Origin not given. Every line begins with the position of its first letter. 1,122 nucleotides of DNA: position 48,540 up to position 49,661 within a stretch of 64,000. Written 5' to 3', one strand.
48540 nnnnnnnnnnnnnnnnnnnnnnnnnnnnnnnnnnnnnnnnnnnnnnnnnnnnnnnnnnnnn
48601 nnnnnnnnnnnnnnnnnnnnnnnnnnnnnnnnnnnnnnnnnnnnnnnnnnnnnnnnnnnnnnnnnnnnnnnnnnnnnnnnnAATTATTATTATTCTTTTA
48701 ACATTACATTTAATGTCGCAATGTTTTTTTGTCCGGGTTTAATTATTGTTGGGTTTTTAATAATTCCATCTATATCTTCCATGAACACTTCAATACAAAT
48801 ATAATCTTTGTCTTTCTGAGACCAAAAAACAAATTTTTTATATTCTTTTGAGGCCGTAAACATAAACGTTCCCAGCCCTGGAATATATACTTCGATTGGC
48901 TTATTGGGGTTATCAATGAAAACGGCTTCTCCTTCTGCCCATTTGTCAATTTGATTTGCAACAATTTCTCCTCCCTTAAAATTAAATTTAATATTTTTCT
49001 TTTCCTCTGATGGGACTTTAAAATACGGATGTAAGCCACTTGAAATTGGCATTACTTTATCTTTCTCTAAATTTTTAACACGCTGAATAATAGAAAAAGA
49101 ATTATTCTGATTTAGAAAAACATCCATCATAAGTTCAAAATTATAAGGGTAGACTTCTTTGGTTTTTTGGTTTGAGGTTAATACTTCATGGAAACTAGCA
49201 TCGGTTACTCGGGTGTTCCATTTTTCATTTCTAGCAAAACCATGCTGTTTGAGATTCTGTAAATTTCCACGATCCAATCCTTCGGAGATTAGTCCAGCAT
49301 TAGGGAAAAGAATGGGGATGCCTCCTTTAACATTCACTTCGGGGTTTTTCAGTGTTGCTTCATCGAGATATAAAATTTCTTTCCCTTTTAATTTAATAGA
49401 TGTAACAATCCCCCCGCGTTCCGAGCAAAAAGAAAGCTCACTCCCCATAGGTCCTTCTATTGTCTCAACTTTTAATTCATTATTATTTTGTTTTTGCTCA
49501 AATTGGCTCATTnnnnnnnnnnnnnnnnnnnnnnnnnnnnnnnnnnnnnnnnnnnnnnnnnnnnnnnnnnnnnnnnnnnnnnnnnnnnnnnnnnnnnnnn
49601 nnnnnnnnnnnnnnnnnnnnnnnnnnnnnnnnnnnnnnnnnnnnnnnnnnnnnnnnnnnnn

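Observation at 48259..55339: Dense thymidylate/deoxynucleotide-sanitation supercluster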

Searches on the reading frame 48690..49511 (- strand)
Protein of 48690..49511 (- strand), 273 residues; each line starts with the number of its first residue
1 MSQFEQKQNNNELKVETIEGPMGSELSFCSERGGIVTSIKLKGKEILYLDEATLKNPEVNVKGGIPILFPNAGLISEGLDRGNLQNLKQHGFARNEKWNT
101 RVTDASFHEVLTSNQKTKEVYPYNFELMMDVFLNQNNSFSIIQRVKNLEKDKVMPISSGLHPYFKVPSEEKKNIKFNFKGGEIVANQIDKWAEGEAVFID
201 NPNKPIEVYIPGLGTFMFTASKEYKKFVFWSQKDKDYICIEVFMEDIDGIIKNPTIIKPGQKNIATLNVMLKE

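Call 3: search_protein_families(library=pfam, proteins=[window:48690-49511:-], max_evalue=0.01)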
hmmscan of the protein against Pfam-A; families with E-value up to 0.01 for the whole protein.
window:48690-49511:- (273 aa): 1 family
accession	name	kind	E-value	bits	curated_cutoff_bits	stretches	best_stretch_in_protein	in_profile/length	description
PF01263.26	Aldose_epim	-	1.6e-19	70.9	27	1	29-170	15-166/299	Aldose 1-epimerase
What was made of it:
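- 48690..49511 (-): Aldose-1-epimerase-family protein of the Slr1438 / hexose-6-phosphate-mutarotase type. A lineage-specific occupant of the tmk-dut slot. PF01263, 70.9 bits (call 3).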

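Call 4: search_protein_families(library=ncbifam, proteins=[window:48690-49511:-], max_evalue=0.01)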
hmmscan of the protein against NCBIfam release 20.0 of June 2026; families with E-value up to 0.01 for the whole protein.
window:48690-49511:- (273 aa): 0 families

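Call 6: search_protein_families(library=padloc, proteins=[window:48690-49511:-], max_evalue=0.01)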
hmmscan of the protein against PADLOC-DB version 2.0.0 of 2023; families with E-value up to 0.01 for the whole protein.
window:48690-49511:- (273 aa): 0 families

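Call 15: search_solved_structures(query=window:48690-49511:-, show_alignments=2, max_evalue=0.01)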
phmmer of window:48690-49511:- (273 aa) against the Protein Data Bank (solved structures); distinct sequences matched with E-value up to 0.01: 5.
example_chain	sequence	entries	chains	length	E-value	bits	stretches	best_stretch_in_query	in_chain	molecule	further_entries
3k25_A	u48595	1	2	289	5.8e-26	94.7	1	25-165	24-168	Slr1438 protein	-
3dcd_A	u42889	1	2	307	1e-10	44.7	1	51-174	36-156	Galactose mutarotase related enzyme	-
2ciq_A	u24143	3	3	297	2.7e-08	36.8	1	31-171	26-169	HEXOSE-6-PHOSPHATE MUTAROTASE | GLUCOSE-6-PHOSPHATE 1-EPIMERASE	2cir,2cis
3q1n_A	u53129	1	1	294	2.6e-05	26.9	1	65-167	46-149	Galactose mutarotase related enzyme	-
2hta_A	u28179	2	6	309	0.00014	24.5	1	26-182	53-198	Putative enzyme related to aldose 1-epimerase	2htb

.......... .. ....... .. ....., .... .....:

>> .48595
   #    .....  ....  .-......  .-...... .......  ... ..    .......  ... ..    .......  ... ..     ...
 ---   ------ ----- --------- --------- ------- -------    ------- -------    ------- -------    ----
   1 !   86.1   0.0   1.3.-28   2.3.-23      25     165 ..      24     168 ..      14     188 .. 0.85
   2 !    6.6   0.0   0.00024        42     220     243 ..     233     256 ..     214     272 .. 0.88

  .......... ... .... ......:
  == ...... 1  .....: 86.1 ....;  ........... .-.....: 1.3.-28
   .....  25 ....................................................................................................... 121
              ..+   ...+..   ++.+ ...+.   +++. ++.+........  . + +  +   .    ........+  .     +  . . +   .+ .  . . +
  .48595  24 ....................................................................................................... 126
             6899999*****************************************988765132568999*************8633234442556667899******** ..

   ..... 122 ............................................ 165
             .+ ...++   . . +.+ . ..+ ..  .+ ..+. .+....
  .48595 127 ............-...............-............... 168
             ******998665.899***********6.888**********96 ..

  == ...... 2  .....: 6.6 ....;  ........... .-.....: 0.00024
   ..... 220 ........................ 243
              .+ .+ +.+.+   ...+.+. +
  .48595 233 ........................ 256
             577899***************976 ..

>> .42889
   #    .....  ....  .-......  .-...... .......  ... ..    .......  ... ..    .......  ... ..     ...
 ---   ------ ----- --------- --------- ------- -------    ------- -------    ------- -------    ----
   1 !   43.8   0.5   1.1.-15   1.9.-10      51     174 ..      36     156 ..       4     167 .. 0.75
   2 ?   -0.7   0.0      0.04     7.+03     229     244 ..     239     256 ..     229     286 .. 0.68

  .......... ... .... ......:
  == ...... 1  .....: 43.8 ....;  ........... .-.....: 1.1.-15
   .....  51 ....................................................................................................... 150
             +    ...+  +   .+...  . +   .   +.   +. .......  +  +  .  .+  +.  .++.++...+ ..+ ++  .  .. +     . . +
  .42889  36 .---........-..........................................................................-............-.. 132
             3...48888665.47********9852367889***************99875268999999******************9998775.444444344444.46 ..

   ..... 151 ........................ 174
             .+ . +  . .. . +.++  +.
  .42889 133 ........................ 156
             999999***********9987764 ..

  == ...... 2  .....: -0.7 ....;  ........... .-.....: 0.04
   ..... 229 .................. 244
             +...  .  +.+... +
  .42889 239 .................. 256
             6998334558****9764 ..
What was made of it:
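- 48690..49511 (-): Best solved-structure matches are Slr1438 (3K25, E 5.8e-26) and yeast hexose-6-P mutarotase (2CIQ, E 2.7e-8) (call 15).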

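Call 26: find_homologous_proteins(query=window:48690-49511:-)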
Query window:48690-49511:- (273 aa): 1486 proteins with E <= 0.001 among 1884 candidates; the best 120 are listed.
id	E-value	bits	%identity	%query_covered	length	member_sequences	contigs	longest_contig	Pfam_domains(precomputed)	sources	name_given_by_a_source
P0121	5.5e-179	611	100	100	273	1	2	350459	PF01263.27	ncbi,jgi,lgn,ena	ncbi:MAG: hypothetical protein WC603_00365 [Candidatus Paceibacterota bacterium]|jgi:galactose mutar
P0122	3.6e-133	461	75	100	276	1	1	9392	PF01263.27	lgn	-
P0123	1.9e-101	357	60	100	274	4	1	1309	PF01263.27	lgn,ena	-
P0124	1.1e-98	348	61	100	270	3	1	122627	PF01263.27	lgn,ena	-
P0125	1.8e-98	347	60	100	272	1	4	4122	PF01263.27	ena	-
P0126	9.0e-97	342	61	100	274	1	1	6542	PF01263.27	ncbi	-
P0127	5.2e-96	339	58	100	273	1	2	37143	PF01263.27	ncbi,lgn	-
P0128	6.5e-95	336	58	100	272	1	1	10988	PF01263.27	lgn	-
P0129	1.4e-94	334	56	100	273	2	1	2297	PF01263.27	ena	-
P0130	2.6e-94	334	57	100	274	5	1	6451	PF01263.27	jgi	jgi:galactose mutarotase-like enzyme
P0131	1.2e-93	331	56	100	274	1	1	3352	PF01263.27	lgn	-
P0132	1.4e-93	331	58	100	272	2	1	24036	PF01263.27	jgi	jgi:galactose mutarotase-like enzyme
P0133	1.7e-93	331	56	100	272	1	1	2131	PF01263.27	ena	-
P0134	2.3e-93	330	56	100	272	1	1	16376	PF01263.27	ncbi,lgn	-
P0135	4.1e-93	330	55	100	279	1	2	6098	PF01263.27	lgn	-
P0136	1.9e-92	327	55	100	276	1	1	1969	PF01263.27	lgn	-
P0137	2.1e-92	327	56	100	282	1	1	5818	PF01263.27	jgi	jgi:galactose mutarotase-like enzyme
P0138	2.4e-92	327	56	100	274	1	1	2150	PF01263.27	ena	-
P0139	4.9e-92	326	58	100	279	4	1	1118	PF01263.27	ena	-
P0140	9.2e-92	325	55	100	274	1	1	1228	PF01263.27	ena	-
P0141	1.0e-91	325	59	100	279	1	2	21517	PF01263.27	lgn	-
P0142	3.4e-91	323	58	96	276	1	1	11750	PF01263.27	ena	-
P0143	2.7e-90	320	53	100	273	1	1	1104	PF01263.27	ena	-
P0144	3.4e-90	320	56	100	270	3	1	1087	PF01263.27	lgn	-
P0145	3.7e-90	320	55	99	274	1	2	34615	PF01263.27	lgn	-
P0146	7.6e-90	319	55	100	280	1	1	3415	PF01263.27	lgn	-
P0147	3.0e-89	317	54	100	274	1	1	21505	PF01263.27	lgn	-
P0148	8.0e-89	316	54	100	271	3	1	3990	PF01263.27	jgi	-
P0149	8.3e-89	316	54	100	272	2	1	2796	PF01263.27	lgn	-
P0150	9.3e-89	315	54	97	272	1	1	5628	PF01263.27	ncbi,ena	-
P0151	1.9e-88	314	53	97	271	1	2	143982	PF01263.27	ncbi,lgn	-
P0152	4.7e-88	313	56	93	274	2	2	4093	PF01263.27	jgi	jgi:galactose mutarotase-like enzyme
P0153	1.4e-87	311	55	94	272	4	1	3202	PF01263.27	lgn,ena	-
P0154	3.0e-87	310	55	100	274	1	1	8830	PF01263.27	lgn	-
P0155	1.1e-86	309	53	99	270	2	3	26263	PF01263.27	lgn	-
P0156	1.9e-85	305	54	96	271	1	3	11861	PF01263.27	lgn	-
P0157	4.2e-85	303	55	96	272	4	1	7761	PF01263.27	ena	-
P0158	6.7e-85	303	54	95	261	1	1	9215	PF01263.27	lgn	-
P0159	5.4e-84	300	54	96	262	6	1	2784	PF01263.27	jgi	jgi:galactose mutarotase-like enzyme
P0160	7.8e-84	299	54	100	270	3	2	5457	PF01263.27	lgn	-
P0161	8.4e-84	299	52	95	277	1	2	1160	PF01263.27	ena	-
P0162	2.1e-83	298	55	98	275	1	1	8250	PF01263.27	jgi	jgi:galactose mutarotase-like enzyme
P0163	2.8e-83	297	53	100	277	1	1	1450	PF01263.27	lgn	-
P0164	3.5e-83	297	54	96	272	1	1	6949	PF01263.27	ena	-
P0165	3.6e-83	297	54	96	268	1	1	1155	PF01263.27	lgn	-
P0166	4.0e-83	297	53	100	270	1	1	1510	PF01263.27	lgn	-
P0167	4.4e-83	297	52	99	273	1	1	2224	PF01263.27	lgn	-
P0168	1.9e-82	295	51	97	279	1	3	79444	PF01263.27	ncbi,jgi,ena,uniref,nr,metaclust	ncbi:hypothetical protein A2917_00670 [Candidatus Nomurabacteria bacterium RIFCSPLOWO2_01_FULL_42_17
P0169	3.2e-82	294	51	99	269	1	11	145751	PF01263.27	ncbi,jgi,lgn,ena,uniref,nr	ncbi:MAG: Aldose 1-epimerase family protein [Candidatus Nomurabacteria bacterium GW2011_GWF2_35_66]|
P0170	2.3e-81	291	52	95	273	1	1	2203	PF01263.27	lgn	-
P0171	2.7e-81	291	54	96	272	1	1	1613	PF01263.27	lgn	-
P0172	3.0e-81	291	52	100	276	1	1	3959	PF01263.27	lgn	-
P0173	3.3e-81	291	50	100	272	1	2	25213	PF01263.27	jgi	jgi:galactose mutarotase-like enzyme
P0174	3.5e-81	291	52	99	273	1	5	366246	PF01263.27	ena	-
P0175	4.8e-81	290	53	95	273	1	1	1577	PF01263.27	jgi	-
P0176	1.3e-80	289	53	96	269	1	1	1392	PF01263.27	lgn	-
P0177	1.7e-80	288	51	100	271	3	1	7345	PF01263.27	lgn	-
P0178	2.2e-80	288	52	100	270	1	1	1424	PF01263.27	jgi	jgi:galactose mutarotase-like enzyme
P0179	2.7e-80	288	50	97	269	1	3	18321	PF01263.27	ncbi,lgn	-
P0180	2.8e-80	288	51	98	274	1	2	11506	PF01263.27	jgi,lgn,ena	-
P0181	3.8e-80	287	49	99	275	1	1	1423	PF01263.27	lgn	-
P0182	3.8e-80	287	52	96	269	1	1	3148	PF01263.27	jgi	jgi:galactose mutarotase-like enzyme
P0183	7.0e-80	286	50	97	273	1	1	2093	PF01263.27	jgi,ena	-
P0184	1.4e-79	285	50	96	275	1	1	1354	PF01263.27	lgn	-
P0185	1.4e-79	285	50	95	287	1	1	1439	PF01263.27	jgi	-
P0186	1.7e-79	285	52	96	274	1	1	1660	PF01263.27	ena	-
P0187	1.8e-79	285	50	97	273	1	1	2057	PF01263.27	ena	-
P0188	1.9e-79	285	51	97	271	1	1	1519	PF01263.27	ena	-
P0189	2.0e-79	285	51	97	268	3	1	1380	PF01263.27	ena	-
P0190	3.0e-79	284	52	97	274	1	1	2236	PF01263.27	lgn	-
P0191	3.9e-79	284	51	99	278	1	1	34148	PF01263.27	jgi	jgi:galactose mutarotase-like enzyme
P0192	6.3e-79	283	53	96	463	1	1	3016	PF01263.27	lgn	-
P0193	1.1e-78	282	49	97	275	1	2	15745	PF01263.27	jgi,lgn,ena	-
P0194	1.2e-78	282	52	96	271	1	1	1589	PF01263.27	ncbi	-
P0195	1.9e-78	282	53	96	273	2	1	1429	PF01263.27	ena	-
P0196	2.1e-78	281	53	100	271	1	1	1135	PF01263.27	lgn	-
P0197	5.5e-78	280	51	96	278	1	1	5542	PF01263.27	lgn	-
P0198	9.2e-78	279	52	95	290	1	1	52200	PF01263.27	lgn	-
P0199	1.6e-77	279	49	97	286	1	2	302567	PF01263.27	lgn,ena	-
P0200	1.6e-77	279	51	96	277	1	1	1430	PF01263.27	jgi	jgi:galactose mutarotase-like enzyme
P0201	2.2e-77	278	53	92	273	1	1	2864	PF01263.27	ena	-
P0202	2.3e-77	278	50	97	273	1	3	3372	PF01263.27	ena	-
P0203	2.4e-77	278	49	96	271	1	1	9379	PF01263.27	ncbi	-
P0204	3.0e-77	278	48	98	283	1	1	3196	PF01263.27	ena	-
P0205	3.4e-77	277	53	92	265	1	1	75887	PF01263.27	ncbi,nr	ncbi:MAG: hypothetical protein KGI58_01710 [Patescibacteria group bacterium]|nr:hypothetical protein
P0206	4.5e-77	277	49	95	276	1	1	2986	PF01263.27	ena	-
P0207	5.2e-77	277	49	97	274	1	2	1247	PF01263.27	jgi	-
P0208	1.1e-76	276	49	99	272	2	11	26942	PF01263.27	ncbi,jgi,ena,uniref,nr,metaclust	ncbi:hypothetical protein A2911_02530 [Candidatus Nomurabacteria bacterium RIFCSPLOWO2_01_FULL_40_15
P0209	1.2e-76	276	52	95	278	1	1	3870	PF01263.27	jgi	jgi:galactose mutarotase-like enzyme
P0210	1.3e-76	276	49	99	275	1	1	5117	PF01263.27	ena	-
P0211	1.4e-76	275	52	100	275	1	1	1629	PF01263.27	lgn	-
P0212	1.6e-76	275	50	100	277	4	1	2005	PF01263.27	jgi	jgi:galactose mutarotase-like enzyme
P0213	1.8e-76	275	49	97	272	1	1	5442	PF01263.27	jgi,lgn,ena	-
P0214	2.1e-76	275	51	97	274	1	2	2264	PF01263.27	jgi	jgi:galactose mutarotase-like enzyme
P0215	3.0e-76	274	51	95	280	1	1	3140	PF01263.27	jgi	jgi:galactose mutarotase-like enzyme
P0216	5.5e-76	274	49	97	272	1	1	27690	PF01263.27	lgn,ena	-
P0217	5.7e-76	273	50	97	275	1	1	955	PF01263.27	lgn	-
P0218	7.3e-76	273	51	96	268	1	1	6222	PF01263.27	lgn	-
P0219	1.0e-75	273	50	97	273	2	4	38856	PF01263.27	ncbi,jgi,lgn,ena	ncbi:MAG TPA: hypothetical protein VIK86_10105 [Candidatus Paceibacterota bacterium]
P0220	1.0e-75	273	51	96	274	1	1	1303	PF01263.27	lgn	-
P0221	1.3e-75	272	50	95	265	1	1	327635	PF01263.27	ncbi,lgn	-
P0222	1.8e-75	272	47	97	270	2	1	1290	PF01263.27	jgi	jgi:galactose mutarotase-like enzyme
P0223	2.2e-75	272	50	98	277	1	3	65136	PF01263.27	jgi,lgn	-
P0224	2.6e-75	271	51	98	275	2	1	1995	PF01263.27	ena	-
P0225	3.8e-75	271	50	91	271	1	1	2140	PF01263.27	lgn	-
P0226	3.8e-75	271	51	95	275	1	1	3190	PF01263.27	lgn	-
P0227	4.1e-75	271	51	94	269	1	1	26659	PF01263.27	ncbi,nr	ncbi:MAG: hypothetical protein JJE53_01500 [Candidatus Pacebacteria bacterium]|nr:hypothetical prote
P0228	7.9e-75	270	47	99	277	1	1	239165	PF01263.27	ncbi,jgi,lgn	ncbi:MAG: hypothetical protein WC847_01000 [Candidatus Paceibacterota bacterium]|jgi:galactose mutar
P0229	8.9e-75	270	47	99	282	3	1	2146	PF01263.27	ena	-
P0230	9.3e-75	269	51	96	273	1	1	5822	PF01263.27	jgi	-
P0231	9.7e-75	269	49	96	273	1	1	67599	PF01263.27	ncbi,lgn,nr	ncbi:MAG: hypothetical protein NTZ44_02530 [Candidatus Nomurabacteria bacterium]|nr:hypothetical pro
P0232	1.1e-74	269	49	97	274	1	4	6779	PF01263.27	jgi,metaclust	metaclust:\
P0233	1.3e-74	269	49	94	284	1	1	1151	PF01263.27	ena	-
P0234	1.4e-74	269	50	95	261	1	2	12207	PF01263.27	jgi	-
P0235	1.4e-74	269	48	96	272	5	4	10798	PF01263.27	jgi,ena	-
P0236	1.5e-74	269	50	96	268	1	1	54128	PF01263.27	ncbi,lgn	-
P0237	2.6e-74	268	49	97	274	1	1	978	PF01263.27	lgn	-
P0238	3.4e-74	268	50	95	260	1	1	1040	PF01263.27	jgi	jgi:galactose mutarotase-like enzyme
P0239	4.2e-74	267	50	90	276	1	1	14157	PF01263.27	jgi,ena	-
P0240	4.4e-74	267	47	96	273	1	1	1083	PF01263.27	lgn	-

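Call 27: find_encoding_contigs(protein=P0122, flank=6000, max_places=2)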
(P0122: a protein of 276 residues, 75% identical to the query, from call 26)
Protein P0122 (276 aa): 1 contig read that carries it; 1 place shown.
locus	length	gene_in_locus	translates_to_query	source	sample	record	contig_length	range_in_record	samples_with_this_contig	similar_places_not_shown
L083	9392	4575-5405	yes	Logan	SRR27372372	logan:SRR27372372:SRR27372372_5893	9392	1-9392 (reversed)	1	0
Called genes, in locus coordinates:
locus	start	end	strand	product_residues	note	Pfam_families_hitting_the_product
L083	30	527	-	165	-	PF00186:DHFR_1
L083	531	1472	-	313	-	PF00303:Thymidylat_synt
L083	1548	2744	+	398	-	PF00464:SHMT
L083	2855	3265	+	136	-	PF05014:Nuc_deoxyrib_tr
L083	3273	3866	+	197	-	-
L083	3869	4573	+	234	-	PF01712:dNK, PF02223:Thymidylate_kin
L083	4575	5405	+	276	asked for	PF01263:Aldose_epim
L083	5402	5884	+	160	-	PF00293:NUDIX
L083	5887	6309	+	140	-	PF00692:dUTPase, PF22769:DCD (weak)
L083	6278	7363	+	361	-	-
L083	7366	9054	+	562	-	PF03485:Arg_tRNA_synt_N, PF00750:tRNA-synt_1d, PF05746:DALR_1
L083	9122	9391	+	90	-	?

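Call 28: find_encoding_contigs(protein=P0124, flank=6000, max_places=2)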
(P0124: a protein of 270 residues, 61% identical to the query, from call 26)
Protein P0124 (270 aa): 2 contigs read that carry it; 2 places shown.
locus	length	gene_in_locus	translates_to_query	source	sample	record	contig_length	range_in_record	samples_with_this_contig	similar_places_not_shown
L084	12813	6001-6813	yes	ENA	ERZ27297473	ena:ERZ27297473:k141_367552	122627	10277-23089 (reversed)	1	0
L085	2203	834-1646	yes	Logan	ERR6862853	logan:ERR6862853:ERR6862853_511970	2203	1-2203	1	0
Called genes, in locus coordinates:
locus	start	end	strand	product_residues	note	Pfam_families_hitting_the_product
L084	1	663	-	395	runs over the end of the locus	PF00814:TsaD, PF22521:HypF_C_2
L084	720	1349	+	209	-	PF02224:Cytidylate_kin (weak), PF13189:Cytidylate_kin2, PF13238:AAA_18, PF13207:AAA_17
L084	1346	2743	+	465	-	PF01225:Mur_ligase, PF08245:Mur_ligase_M, PF02875:Mur_ligase_C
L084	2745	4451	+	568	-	-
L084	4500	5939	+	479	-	PF21799:MurD-like_N (weak), PF08245:Mur_ligase_M, PF02875:Mur_ligase_C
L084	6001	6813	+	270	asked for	PF01263:Aldose_epim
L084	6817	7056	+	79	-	PF07866:DUF1653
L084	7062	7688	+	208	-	PF08003:Methyltransf_9 (weak), PF13489:Methyltransf_23, PF03848:TehB, PF02353:CMAS, PF13847:Methyltransf_31, PF08241:Methyltransf_11, PF08242:Methyltransf_12, PF13649:Methyltransf_25, +2 more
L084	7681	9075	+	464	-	PF01225:Mur_ligase, PF08245:Mur_ligase_M, PF02875:Mur_ligase_C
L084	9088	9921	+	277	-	-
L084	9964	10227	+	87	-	-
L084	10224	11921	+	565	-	PF03717:PBP_dimer, PF00905:Transpeptidase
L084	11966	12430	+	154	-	PF03449:GreA_GreB_N, PF01272:GreA_GreB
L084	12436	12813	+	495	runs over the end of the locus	PF01336:tRNA_anti-codon, PF00152:tRNA-synt_2, PF01409:tRNA-synt_2d (faint)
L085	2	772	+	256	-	?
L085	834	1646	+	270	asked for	PF01263:Aldose_epim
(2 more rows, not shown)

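Call 29: find_encoding_contigs(protein=P0169, flank=6000, max_places=2)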
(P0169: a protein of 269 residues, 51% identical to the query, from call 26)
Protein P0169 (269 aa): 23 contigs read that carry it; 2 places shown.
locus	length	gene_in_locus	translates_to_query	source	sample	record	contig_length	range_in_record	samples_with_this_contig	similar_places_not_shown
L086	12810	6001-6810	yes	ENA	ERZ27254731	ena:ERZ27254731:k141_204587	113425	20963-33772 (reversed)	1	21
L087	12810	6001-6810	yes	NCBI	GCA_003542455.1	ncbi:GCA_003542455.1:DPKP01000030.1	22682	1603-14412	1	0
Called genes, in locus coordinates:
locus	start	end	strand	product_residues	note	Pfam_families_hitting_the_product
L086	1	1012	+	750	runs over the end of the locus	-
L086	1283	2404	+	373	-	PF00149:Metallophos, PF12850:Metallophos_2 (faint)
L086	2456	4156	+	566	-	-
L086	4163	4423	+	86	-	PF13192:Thioredoxin_3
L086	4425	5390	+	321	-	PF03773:ArsP_1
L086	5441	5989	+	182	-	PF03703:bPH_2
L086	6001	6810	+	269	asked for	PF01263:Aldose_epim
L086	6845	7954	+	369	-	PF00483:NTP_transferase, PF12804:NTP_transf_3 (weak), PF22640:ManC_GMP_beta-helix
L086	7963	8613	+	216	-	PF07099:DUF1361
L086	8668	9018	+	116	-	PF01050:MannoseP_isomer, PF07883:Cupin_2 (weak)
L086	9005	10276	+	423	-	PF04041:Glyco_hydro_130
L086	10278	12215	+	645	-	PF04041:Glyco_hydro_130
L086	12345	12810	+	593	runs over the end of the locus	PF00664:ABC_membrane, PF00005:ABC_tran, PF02463:SMC_N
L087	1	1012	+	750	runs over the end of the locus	-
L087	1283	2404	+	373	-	PF00149:Metallophos, PF12850:Metallophos_2 (faint)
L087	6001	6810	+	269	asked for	PF01263:Aldose_epim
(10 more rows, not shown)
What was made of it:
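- Its other contexts are Mur ligases and mannose / GH130 genes (calls 28, 29).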

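Call 31: find_related_loci(query=A2, collection=metagenome_contigs, flank=8000)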
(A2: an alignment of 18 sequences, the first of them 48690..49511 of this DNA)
Query A2 (273 aa) in metagenome_contigs; peptide patterns used: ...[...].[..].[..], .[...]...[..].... (x = any residue, [..] = any of these).
599 stretches matched a pattern (row limit reached: there are more); 205 encode a relative of the query (tblastn E <= 1e-3); the best 80 are kept; 80 distinct loci.
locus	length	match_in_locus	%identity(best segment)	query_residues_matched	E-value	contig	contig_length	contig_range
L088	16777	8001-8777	55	14-272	3e-92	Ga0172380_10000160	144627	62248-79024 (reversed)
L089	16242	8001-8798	51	10-273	1e-87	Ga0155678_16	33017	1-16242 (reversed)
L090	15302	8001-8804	49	8-273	1e-84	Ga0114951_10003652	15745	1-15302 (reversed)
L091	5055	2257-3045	53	13-273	4e-84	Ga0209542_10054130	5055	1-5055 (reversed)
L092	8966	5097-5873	50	13-271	2e-83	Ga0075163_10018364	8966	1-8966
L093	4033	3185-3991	50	2-271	3e-83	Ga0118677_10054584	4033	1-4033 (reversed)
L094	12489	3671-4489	48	3-273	6e-82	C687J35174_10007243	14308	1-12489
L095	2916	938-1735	49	10-273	3e-83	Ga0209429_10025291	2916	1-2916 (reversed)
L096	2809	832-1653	49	7-272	2e-82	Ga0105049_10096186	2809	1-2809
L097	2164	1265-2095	47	3-273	2e-82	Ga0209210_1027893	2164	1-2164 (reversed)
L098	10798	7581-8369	48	13-273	1e-79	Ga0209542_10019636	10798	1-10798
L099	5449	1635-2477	47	1-273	8e-79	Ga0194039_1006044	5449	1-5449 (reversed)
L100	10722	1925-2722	46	10-273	5e-78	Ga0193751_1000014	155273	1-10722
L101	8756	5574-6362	48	13-273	2e-77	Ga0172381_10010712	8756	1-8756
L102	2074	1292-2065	49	7-261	1e-79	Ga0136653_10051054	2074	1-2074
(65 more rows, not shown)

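Call 61: search_protein_families(library=pfam, proteins=[L083:3273-3866:+, L083:6278-7363:+], max_evalue=0.001)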
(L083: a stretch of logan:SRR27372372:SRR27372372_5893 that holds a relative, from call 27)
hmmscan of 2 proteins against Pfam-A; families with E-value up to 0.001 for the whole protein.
L083:3273-3866:+ (197 aa): 0 families

L083:6278-7363:+ (361 aa): 0 families
